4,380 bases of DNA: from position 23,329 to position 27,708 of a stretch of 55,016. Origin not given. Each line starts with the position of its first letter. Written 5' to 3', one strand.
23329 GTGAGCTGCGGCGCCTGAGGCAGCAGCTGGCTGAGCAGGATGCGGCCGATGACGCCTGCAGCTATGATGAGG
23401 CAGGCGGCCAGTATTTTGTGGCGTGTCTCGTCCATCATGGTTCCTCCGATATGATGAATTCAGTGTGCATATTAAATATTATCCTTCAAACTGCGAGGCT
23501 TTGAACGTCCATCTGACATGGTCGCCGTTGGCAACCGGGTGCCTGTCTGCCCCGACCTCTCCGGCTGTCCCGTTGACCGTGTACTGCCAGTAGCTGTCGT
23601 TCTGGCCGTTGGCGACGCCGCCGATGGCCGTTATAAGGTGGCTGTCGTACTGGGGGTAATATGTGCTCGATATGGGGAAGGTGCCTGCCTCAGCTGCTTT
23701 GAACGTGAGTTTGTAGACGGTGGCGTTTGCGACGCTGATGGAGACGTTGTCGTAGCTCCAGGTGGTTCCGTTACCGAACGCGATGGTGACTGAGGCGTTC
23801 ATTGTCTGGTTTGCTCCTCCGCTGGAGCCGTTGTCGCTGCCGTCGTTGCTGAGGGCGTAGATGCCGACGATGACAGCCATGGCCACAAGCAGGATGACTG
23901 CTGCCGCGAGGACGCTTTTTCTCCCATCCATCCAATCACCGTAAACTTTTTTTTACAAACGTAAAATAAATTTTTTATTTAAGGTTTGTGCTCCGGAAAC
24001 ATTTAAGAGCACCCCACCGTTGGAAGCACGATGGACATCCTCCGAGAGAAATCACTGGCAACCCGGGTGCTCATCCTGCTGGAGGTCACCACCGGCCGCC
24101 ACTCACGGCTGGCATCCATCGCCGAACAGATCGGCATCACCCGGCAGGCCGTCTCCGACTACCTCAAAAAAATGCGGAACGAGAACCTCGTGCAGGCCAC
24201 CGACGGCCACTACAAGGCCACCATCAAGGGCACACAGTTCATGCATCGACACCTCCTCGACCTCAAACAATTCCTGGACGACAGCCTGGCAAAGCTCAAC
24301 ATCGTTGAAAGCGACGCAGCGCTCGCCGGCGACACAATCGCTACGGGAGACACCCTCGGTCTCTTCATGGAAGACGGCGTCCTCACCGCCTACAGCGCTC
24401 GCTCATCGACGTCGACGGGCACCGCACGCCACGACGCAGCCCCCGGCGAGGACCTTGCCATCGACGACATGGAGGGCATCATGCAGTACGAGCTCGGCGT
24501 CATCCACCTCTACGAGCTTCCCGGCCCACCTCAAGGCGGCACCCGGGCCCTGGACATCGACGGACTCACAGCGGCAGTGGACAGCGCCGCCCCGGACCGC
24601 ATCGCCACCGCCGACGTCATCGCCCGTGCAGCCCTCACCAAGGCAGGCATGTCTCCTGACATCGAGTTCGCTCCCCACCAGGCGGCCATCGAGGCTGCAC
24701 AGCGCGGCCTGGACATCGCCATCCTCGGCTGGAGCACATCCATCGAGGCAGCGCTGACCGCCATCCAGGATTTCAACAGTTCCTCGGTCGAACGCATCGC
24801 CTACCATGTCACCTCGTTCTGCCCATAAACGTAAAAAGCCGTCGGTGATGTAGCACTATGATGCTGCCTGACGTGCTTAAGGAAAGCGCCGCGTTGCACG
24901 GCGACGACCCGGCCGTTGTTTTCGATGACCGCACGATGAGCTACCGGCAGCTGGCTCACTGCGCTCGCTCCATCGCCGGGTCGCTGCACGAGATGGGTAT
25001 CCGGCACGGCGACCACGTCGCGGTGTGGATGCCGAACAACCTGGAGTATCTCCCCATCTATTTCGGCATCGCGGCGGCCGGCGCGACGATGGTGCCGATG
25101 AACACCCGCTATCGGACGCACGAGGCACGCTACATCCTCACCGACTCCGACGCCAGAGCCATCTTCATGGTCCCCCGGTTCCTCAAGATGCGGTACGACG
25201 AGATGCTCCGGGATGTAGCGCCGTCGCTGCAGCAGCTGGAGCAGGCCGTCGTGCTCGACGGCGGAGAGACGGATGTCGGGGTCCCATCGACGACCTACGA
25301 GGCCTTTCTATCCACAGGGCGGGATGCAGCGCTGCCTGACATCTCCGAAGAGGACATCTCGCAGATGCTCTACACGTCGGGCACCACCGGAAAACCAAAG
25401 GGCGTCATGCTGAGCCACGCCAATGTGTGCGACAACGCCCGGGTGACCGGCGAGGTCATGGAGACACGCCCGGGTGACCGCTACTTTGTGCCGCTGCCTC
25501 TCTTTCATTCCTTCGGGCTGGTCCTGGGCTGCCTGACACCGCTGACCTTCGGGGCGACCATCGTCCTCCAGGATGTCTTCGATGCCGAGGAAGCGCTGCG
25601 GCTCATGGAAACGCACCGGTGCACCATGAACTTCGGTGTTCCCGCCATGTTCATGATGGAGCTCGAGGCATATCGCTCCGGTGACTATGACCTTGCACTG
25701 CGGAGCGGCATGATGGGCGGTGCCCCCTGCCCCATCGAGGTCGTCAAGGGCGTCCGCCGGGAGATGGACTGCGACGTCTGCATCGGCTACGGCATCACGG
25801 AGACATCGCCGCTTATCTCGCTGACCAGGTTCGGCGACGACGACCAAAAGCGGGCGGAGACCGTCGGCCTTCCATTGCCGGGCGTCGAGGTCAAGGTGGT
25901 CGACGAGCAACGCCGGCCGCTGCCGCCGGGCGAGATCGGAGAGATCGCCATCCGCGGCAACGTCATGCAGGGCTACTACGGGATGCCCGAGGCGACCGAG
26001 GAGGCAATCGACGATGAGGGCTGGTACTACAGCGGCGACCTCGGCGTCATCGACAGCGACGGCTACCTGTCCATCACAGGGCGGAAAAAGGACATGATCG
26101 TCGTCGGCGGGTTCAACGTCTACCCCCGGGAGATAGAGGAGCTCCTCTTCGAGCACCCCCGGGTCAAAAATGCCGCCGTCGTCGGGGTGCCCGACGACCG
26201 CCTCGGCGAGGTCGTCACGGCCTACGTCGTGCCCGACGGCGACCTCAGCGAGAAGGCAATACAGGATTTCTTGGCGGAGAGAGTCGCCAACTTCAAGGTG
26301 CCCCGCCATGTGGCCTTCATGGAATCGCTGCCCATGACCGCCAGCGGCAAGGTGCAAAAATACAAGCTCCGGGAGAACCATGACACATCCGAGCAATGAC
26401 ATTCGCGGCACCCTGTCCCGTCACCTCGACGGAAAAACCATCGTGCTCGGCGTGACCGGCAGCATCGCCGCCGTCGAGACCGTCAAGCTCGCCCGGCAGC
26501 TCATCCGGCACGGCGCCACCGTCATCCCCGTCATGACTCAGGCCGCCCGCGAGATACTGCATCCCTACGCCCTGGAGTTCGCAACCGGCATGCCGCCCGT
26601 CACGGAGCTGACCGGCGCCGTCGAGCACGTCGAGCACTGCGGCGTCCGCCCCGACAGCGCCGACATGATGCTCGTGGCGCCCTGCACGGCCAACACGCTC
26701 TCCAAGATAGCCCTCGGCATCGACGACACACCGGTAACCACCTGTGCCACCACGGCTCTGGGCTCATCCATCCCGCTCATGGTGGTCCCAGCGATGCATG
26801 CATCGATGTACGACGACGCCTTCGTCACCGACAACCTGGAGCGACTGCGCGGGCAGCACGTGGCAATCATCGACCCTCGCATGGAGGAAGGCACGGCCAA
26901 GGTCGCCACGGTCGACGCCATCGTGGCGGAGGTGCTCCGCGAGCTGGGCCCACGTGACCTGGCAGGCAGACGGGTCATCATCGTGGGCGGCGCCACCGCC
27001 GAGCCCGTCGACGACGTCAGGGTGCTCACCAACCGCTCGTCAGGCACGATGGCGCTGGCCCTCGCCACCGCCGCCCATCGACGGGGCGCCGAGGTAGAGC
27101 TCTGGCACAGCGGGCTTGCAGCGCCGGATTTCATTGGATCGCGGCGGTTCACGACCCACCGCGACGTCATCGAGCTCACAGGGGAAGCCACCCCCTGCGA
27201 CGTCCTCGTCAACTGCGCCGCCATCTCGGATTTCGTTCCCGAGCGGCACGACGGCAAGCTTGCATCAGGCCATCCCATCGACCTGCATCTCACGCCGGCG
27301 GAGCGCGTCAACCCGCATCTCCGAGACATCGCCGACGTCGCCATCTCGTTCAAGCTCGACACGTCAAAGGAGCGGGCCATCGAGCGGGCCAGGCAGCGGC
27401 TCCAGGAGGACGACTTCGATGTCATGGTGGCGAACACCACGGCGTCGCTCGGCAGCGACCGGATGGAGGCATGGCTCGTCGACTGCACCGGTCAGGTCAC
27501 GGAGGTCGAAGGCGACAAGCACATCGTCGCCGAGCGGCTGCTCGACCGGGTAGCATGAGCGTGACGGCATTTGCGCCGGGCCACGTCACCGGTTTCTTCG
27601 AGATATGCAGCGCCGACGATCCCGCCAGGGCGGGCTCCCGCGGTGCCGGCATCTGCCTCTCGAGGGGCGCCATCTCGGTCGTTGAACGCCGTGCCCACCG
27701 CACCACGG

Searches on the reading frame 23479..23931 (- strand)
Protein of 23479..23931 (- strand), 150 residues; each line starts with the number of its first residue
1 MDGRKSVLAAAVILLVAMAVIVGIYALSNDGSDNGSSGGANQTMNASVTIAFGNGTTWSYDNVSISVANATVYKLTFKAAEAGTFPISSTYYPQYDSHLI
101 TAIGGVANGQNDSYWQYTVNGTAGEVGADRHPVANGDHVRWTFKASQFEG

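Call 84: search_protein_families(library=pfam, proteins=[window:23479-23931:-], max_evalue=0.00001)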
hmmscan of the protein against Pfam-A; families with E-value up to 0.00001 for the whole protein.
window:23479-23931:- (150 aa): 1 family
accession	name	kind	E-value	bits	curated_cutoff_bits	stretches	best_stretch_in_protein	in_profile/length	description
PF14478.12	DUF4430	-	2.6e-14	53.8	23.8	1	89-144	16-71/72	Domain of unknown function (DUF4430)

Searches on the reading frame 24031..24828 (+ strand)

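Call 14: search_protein_families(library=pfam, proteins=[window:24031-24828:+], max_evalue=0.001)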
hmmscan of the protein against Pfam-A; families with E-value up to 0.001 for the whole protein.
window:24031-24828:+ (265 aa): 7 families
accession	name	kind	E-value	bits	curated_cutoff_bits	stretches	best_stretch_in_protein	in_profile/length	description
PF25211.1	DUF7839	-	4.8e-16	59.2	27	1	153-248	2-95/101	Domain of unknown function (DUF7839)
PF14947.12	HTH_45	-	2.9e-05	24.4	25.5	1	16-72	11-67/77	Winged helix-turn-helix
PF02082.26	Rrf2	-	7.8e-05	23.3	30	1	8-60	6-59/132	Iron-dependent Transcriptional regulator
PF01022.26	HTH_5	-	0.00015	22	22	1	11-55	3-46/47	Bacterial regulatory protein, arsR family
PF25213.1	HVO_A0261_N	-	0.00017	21.8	35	1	10-71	11-71/86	HVO_A0261 N-terminal domain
PF13545.12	HTH_Crp_2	-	0.00018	21.8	27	1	29-60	27-57/70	Crp-like helix-turn-helix domain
PF13412.12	HTH_24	-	0.00036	20.5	21.9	1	28-54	21-47/48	Winged helix-turn-helix DNA-binding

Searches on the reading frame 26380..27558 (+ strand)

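Call 84: search_protein_families(library=pfam, proteins=[window:26380-27558:+], max_evalue=0.00001)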
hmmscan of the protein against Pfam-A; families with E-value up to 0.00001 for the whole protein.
window:26380-27558:+ (392 aa): 2 families
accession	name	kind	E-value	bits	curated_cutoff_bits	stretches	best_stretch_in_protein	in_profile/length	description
PF04127.22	DFP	-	2.7e-33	115.8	22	1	194-365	1-184/186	DNA/pantothenate metabolism flavoprotein C-terminal domain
PF02441.25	Flavoprotein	-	2.5e-30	105.6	22.7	1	19-188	1-161/162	Flavoprotein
